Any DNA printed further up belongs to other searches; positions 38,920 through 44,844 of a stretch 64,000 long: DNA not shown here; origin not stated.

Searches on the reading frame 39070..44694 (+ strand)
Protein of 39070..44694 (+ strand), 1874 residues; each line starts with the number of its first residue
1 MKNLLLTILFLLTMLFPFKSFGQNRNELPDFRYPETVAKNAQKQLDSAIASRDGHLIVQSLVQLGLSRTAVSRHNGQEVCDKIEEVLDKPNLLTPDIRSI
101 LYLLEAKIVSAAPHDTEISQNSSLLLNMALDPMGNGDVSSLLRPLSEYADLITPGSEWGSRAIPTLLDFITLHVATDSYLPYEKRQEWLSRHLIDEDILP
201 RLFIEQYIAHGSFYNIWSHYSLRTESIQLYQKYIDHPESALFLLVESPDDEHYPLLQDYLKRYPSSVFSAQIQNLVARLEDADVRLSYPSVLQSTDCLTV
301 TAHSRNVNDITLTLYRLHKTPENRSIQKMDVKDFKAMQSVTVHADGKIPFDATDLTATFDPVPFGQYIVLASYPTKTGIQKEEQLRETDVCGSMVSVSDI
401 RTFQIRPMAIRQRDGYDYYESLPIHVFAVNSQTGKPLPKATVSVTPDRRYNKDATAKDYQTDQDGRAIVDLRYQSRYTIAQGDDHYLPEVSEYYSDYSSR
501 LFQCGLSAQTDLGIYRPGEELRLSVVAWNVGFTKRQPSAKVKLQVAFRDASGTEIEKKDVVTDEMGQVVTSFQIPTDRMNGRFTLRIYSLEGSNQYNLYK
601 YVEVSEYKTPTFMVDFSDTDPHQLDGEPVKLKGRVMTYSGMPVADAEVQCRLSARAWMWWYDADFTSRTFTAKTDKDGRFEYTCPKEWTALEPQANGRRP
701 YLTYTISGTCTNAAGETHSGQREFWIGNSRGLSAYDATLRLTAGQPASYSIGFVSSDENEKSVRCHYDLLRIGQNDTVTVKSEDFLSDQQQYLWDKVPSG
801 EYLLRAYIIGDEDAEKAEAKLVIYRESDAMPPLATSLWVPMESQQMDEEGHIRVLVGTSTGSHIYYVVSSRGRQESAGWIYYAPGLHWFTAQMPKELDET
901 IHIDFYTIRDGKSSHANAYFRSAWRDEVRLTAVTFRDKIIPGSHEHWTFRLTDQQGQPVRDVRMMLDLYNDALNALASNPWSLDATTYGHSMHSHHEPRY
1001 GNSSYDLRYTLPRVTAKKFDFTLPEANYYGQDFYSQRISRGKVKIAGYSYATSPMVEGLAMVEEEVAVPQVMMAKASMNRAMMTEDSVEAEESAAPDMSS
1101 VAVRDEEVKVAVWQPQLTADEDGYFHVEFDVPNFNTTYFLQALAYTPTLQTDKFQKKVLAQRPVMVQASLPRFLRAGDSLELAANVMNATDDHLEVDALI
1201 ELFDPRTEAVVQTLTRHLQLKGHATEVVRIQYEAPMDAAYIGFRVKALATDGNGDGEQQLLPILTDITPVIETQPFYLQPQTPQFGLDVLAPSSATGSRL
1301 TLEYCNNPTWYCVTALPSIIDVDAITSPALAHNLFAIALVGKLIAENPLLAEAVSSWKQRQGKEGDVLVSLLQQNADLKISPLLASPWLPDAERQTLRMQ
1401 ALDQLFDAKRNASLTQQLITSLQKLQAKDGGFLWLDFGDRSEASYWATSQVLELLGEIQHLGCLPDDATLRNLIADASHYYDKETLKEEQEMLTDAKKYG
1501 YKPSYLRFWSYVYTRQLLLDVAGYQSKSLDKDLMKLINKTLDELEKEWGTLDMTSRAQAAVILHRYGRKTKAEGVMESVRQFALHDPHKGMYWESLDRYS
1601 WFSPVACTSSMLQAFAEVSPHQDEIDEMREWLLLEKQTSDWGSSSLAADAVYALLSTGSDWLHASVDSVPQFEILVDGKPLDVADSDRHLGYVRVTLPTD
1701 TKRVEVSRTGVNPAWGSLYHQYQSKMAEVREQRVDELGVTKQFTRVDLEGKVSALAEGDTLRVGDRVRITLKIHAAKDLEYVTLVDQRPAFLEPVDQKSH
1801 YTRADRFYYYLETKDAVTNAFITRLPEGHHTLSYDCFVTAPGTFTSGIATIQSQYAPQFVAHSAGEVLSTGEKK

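Call 63: search_protein_families(library=pfam, proteins=[window:39070-44694:+], max_evalue=0.00001)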
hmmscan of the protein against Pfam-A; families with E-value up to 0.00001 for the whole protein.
window:39070-44694:+ (1874 aa): 6 families
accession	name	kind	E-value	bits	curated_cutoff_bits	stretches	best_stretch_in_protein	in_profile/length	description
PF17973.7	bMG10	-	3.1e-28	99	26.2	1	1737-1858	2-131/131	Bacterial Alpha-2-macroglobulin MG10 domain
PF01835.25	MG2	-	6.4e-16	58.9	32.8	1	508-592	4-86/96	MG2 domain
PF00207.28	A2M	-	1.8e-13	50.6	21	1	1111-1197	2-89/92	Alpha-2-macroglobulin family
PF10670.15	DUF4198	-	1.1e-08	36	34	0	620-686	139-197/209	Domain of unknown function (DUF4198)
PF13620.12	CarboxypepD_reg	-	2.6e-07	31.3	32.3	0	429-480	6-53/82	Carboxypeptidase regulatory-like domain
PF02369.22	Big_1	-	6.2e-07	29.9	34.9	0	429-472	25-67/93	Bacterial Ig-like domain (group 1)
